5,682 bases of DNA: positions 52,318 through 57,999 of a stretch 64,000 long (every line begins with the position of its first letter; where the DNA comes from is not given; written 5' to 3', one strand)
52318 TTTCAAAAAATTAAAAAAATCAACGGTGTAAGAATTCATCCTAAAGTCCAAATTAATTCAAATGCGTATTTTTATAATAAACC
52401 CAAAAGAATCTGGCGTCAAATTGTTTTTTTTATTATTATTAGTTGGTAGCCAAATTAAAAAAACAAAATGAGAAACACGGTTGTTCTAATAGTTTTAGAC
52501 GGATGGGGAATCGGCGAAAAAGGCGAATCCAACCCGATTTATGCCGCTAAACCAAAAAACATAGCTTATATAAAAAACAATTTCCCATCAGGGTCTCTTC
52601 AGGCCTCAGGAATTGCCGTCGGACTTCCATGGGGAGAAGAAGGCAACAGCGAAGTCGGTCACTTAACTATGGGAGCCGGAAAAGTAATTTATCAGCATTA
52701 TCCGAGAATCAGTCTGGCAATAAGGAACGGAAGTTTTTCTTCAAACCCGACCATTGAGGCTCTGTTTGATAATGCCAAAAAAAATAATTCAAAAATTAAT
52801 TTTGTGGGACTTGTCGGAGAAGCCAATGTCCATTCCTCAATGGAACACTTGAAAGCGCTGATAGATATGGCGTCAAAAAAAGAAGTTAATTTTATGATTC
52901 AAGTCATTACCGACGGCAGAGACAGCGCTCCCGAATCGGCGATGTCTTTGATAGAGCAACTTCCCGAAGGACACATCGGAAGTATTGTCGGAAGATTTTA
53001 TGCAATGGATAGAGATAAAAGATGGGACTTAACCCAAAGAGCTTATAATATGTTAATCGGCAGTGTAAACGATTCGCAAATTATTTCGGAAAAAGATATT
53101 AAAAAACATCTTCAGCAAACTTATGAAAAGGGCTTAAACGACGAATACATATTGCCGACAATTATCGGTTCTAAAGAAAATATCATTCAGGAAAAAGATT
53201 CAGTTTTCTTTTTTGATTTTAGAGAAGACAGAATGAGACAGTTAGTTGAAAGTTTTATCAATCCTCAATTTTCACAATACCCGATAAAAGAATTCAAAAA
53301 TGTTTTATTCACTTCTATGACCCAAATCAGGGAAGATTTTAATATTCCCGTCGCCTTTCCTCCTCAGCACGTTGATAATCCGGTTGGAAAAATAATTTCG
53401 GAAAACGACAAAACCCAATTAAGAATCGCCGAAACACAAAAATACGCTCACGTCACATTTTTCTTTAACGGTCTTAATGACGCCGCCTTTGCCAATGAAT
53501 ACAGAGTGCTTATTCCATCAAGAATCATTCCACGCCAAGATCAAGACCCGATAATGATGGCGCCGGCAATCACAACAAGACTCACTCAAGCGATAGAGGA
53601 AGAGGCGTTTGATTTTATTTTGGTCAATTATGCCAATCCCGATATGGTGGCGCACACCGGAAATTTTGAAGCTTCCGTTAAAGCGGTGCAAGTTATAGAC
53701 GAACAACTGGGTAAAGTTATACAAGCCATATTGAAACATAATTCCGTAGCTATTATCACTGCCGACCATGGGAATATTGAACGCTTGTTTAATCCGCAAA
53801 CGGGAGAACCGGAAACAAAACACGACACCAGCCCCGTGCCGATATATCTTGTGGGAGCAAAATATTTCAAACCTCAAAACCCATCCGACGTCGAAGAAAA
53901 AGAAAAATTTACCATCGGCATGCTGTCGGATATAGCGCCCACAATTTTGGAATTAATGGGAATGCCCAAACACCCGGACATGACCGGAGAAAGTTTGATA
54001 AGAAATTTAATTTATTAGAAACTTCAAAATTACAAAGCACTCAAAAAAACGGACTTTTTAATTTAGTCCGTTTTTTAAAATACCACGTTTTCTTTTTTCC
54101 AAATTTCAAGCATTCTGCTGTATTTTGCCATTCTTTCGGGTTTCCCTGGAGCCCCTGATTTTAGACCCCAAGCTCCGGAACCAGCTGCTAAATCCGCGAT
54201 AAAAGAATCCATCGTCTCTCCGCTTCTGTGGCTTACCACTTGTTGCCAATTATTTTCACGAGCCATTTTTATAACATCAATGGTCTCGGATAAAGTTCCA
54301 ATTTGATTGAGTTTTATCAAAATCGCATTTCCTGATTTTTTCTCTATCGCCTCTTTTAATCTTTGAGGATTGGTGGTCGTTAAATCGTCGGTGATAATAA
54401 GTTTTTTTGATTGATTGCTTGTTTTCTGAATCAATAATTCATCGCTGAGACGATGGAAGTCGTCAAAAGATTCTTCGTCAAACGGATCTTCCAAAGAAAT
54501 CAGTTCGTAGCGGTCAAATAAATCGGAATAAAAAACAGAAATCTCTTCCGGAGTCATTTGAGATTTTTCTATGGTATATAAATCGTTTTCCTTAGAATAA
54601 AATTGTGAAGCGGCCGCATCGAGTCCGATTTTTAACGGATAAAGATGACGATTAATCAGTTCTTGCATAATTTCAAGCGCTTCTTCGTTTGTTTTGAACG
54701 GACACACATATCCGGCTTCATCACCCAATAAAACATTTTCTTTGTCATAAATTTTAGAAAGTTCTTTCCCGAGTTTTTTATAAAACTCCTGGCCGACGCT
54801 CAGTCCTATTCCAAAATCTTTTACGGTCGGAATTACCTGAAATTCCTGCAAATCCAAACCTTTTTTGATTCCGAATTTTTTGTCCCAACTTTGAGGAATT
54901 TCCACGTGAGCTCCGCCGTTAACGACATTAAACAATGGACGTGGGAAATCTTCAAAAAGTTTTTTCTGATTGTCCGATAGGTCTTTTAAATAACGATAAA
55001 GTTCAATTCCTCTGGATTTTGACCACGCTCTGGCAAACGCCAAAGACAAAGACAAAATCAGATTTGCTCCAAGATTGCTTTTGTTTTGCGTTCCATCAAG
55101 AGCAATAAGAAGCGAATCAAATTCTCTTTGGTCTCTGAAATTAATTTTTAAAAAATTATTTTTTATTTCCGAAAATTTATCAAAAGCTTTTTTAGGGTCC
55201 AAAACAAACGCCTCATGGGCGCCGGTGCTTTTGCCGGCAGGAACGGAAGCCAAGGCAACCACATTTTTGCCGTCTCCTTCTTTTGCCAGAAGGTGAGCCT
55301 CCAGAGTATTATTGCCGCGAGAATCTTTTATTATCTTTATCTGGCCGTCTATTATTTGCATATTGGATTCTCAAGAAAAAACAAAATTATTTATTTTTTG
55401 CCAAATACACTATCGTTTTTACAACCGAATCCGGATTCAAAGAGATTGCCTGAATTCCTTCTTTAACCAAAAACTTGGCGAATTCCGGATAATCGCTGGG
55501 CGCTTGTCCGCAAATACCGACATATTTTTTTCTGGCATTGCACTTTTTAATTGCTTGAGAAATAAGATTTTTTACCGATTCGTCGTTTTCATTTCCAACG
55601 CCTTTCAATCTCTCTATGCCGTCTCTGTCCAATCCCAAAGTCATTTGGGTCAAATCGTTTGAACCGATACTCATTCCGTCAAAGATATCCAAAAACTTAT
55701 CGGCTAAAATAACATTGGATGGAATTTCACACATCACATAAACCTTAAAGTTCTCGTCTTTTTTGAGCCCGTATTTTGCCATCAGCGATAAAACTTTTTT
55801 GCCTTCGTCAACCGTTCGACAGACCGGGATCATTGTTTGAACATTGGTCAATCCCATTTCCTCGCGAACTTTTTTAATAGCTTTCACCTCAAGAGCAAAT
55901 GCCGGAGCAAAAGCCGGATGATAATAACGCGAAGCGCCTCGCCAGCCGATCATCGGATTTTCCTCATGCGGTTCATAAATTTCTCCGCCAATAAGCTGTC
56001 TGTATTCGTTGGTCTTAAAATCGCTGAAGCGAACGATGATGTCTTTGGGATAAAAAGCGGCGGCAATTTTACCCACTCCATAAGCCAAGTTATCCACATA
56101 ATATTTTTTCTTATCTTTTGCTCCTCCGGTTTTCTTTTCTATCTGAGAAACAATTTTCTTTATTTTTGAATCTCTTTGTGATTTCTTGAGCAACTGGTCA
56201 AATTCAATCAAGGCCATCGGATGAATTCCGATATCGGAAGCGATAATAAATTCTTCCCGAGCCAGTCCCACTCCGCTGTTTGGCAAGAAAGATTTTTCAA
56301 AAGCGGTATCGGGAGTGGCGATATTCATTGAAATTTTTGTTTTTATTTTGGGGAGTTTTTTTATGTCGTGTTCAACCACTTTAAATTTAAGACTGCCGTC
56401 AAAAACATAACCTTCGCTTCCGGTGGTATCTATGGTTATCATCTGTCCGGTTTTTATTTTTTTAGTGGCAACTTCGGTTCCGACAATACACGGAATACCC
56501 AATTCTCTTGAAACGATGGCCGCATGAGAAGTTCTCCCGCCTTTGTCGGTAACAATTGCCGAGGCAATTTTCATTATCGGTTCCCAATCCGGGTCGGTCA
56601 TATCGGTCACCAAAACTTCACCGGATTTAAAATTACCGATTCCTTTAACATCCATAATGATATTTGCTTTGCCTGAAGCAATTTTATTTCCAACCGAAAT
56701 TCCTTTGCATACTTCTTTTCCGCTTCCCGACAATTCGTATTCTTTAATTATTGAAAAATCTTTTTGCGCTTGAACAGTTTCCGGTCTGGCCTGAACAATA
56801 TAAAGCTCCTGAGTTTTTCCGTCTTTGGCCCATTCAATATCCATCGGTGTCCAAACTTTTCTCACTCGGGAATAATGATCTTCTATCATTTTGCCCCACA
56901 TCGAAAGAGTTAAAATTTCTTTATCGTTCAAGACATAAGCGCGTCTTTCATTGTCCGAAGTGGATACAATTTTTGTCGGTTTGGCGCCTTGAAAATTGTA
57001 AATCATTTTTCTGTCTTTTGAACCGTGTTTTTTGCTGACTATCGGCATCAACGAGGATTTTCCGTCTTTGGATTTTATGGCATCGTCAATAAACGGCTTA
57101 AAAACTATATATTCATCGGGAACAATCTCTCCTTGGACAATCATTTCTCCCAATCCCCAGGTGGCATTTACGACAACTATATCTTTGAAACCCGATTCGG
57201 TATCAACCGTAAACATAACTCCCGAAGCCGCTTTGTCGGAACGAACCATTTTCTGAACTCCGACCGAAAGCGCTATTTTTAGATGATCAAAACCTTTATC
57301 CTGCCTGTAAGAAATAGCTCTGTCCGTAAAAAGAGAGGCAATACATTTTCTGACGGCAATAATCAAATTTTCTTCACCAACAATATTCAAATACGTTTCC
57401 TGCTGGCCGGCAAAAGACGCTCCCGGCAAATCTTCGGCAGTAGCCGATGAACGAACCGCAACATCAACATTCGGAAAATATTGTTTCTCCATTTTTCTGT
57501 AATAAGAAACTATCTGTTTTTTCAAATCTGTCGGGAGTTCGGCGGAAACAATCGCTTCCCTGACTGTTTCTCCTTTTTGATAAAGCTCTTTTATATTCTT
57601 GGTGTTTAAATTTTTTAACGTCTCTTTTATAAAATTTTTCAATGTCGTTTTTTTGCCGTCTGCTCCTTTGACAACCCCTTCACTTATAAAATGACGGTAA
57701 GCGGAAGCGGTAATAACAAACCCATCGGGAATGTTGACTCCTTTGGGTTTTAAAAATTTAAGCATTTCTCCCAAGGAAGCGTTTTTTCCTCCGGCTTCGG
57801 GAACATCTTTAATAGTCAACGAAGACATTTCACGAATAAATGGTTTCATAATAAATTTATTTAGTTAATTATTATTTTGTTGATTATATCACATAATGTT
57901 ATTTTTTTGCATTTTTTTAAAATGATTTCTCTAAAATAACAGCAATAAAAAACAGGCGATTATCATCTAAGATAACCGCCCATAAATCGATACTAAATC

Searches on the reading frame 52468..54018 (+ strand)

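Call 10: search_protein_families(library=pfam, proteins=[window:52468-54018:+], max_evalue=0.001)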
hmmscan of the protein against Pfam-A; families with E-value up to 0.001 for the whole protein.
window:52468-54018:+ (516 aa): 3 families
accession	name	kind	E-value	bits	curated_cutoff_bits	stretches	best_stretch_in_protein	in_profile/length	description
PF01676.23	Metalloenzyme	-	1.5e-65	221.7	24.3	1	4-500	2-251/252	Metalloenzyme superfamily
PF06415.18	iPGM_N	-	9.3e-60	202.2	27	1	81-286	1-214/217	BPG-independent PGAM N-terminus (iPGM_N)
PF00884.28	Sulfatase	-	0.00058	19.7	25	0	398-499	201-301/301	Sulfatase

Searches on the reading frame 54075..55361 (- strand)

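Call 10: search_protein_families(library=pfam, proteins=[window:54075-55361:-], max_evalue=0.001)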
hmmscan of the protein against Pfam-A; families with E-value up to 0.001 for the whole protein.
window:54075-55361:- (428 aa): 3 families
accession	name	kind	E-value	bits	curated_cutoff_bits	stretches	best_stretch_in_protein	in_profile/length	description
PF00113.28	Enolase_C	-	3.1e-69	234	21.5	1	139-420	4-277/296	Enolase, C-terminal TIM barrel domain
PF03952.21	Enolase_N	-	1.1e-27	97.3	35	1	9-125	7-131/131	Enolase, N-terminal domain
PF13378.12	MR_MLE_C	-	0.00036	20.7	29.4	1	282-374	67-150/219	Enolase C-terminal domain-like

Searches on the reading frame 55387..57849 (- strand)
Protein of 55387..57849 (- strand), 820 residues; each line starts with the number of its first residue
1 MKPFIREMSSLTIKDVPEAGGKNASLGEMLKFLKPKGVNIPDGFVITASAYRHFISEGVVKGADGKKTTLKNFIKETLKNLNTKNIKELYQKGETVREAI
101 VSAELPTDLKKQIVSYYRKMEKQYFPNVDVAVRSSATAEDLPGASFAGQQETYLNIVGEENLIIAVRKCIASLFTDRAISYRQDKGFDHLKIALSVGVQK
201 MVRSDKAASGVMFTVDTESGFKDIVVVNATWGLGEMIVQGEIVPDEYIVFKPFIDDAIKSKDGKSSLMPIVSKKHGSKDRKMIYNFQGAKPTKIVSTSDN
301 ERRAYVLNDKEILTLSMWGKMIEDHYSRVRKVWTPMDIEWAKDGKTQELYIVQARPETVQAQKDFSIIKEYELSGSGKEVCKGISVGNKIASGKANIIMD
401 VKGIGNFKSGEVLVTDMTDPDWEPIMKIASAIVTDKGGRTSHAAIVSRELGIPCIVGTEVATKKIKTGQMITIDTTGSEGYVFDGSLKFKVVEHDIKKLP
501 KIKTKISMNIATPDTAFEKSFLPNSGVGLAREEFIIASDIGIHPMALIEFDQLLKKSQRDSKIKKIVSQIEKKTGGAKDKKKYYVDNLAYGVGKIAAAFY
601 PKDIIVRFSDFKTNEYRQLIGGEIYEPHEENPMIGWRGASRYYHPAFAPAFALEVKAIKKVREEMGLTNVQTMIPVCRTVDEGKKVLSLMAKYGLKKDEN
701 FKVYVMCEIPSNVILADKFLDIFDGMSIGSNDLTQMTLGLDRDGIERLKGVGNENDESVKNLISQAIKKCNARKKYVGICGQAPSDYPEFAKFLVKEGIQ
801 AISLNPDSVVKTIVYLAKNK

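Call 10: search_protein_families(library=pfam, proteins=[window:55387-57849:-], max_evalue=0.001)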
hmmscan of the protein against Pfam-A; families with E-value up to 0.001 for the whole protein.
window:55387-57849:- (820 aa): 3 families
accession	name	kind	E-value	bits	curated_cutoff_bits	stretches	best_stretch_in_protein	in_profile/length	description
PF01326.24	PPDK_N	-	4.9e-112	374.9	27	1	17-365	2-317/328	Pyruvate phosphate dikinase, AMP/ATP-binding domain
PF02896.24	PEP-utilizers_C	-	2.3e-57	194.8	22.8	1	499-814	15-286/293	PEP-utilising enzyme, PEP-binding domain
PF00391.29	PEP-utilizers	-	2.6e-27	94.7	23.1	1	407-475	1-69/72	PEP-utilising enzyme, mobile domain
